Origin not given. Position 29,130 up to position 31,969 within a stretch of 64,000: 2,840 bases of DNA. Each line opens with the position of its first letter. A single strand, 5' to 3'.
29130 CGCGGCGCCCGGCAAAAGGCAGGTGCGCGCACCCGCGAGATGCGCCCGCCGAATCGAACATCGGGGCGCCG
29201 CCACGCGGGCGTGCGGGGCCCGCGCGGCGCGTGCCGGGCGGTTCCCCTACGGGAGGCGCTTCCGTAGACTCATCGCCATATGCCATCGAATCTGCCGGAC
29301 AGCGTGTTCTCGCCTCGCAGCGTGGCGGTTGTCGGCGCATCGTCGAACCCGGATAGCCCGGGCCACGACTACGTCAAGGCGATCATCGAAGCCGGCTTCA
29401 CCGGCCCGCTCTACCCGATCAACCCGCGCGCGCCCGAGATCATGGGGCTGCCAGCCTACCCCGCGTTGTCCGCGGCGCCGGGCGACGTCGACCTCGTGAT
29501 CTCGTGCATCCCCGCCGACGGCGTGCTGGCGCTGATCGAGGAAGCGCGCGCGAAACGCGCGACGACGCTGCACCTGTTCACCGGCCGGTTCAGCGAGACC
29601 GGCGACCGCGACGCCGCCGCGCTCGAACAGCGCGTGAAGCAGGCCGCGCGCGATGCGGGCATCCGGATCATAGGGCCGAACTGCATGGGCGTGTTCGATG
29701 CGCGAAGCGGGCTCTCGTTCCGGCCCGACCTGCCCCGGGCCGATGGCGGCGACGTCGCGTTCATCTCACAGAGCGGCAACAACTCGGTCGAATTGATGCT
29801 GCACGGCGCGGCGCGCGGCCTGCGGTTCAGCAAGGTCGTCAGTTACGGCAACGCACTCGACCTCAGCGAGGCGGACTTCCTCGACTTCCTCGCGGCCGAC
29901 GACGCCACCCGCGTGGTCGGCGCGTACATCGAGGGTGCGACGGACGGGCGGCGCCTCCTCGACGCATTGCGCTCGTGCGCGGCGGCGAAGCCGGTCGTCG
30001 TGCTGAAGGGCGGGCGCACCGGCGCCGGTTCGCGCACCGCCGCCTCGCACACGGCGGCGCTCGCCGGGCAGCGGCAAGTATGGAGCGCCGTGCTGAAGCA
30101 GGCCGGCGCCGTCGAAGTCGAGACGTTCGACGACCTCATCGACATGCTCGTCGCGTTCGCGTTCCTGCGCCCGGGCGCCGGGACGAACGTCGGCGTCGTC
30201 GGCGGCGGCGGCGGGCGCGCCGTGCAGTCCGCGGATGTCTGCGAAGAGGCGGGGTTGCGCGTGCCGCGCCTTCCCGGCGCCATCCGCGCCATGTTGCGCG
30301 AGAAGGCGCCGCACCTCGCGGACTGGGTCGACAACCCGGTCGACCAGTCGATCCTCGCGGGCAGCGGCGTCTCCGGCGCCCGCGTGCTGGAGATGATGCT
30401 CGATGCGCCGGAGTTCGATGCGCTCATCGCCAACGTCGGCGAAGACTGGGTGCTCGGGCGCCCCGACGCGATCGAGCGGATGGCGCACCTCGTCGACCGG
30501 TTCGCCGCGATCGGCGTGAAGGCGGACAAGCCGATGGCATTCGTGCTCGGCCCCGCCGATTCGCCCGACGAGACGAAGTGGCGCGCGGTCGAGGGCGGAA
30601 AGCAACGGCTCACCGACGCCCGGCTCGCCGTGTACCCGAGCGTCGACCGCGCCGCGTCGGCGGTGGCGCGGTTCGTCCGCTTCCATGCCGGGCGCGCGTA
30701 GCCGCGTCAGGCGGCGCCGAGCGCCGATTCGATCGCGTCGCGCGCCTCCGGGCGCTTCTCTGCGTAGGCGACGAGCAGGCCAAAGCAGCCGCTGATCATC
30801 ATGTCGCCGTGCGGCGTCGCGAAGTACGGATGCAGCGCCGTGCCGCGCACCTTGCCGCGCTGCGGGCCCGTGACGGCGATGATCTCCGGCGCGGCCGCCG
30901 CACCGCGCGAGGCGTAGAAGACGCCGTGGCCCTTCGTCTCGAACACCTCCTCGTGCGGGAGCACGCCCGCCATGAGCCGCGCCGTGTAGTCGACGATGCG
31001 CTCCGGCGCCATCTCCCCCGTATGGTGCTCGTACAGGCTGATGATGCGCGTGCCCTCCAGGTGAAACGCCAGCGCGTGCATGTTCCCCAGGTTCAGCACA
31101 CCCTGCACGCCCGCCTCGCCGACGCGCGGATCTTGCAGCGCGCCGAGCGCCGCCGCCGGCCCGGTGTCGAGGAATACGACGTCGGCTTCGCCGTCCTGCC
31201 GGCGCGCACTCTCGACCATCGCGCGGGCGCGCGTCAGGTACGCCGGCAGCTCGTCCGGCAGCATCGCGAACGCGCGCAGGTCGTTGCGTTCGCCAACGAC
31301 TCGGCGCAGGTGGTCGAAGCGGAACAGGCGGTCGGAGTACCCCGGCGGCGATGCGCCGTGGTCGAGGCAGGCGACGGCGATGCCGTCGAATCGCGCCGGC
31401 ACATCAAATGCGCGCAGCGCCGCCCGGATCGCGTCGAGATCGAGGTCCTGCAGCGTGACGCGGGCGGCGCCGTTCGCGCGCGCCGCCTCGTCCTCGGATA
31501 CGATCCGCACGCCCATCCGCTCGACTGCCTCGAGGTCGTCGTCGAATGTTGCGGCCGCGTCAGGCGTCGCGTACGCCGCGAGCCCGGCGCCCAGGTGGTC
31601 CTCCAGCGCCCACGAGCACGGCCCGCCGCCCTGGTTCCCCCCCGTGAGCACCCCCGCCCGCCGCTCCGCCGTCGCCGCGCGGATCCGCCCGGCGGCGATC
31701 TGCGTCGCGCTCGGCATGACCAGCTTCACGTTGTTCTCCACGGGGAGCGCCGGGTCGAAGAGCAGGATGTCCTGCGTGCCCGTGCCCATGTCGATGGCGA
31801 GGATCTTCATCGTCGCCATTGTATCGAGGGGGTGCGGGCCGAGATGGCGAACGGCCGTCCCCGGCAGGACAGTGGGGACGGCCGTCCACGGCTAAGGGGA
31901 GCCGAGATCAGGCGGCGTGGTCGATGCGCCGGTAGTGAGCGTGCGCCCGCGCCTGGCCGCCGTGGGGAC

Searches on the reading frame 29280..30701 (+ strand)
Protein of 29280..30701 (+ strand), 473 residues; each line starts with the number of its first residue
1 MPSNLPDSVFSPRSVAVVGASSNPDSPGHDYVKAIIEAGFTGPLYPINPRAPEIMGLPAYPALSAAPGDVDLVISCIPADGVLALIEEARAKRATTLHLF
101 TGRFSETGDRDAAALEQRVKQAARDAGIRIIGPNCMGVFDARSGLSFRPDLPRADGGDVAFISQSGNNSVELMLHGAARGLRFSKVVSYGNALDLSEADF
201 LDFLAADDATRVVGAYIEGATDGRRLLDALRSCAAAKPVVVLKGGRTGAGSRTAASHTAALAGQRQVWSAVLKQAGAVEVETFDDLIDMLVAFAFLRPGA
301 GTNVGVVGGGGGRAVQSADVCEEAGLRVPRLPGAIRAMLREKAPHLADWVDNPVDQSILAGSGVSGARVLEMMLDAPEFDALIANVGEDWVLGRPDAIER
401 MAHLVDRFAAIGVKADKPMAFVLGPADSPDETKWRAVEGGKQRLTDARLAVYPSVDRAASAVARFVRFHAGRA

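Call 56: search_protein_families(library=pfam, proteins=[window:29280-30701:+], max_evalue=0.001)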
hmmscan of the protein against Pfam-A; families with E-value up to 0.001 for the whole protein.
window:29280-30701:+ (473 aa): 3 families
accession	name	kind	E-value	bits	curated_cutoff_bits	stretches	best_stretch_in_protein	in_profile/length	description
PF13607.11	Succ_CoA_lig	-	1.6e-48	164.4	27.4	1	157-292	2-137/138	Succinyl-CoA ligase like flavodoxin domain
PF13380.12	CoA_binding_2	-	3.2e-26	92.5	22.8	1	13-138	1-113/116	CoA binding domain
PF02629.25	CoA_binding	-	5.9e-07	30.6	22.3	1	12-97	3-91/97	CoA binding domain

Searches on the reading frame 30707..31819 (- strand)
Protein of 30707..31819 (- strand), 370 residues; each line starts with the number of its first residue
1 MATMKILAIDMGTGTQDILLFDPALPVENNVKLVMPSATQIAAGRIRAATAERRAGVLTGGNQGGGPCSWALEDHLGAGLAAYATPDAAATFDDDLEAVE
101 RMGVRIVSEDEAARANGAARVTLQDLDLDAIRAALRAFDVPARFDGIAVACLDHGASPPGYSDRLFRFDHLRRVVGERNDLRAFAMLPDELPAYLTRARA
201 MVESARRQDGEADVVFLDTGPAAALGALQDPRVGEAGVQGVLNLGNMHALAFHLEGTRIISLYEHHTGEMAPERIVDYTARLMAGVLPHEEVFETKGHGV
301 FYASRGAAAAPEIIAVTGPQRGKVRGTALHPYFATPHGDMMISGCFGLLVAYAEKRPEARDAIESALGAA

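Call 56: search_protein_families(library=pfam, proteins=[window:30707-31819:-], max_evalue=0.001)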
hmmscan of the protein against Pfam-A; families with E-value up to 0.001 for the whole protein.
window:30707-31819:- (370 aa): 1 family
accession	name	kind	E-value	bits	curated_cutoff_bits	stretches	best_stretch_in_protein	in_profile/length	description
PF08735.15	DUF1786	-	1.7e-70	237.6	25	1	64-321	2-250/252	Putative pyruvate format-lyase activating enzyme (DUF1786)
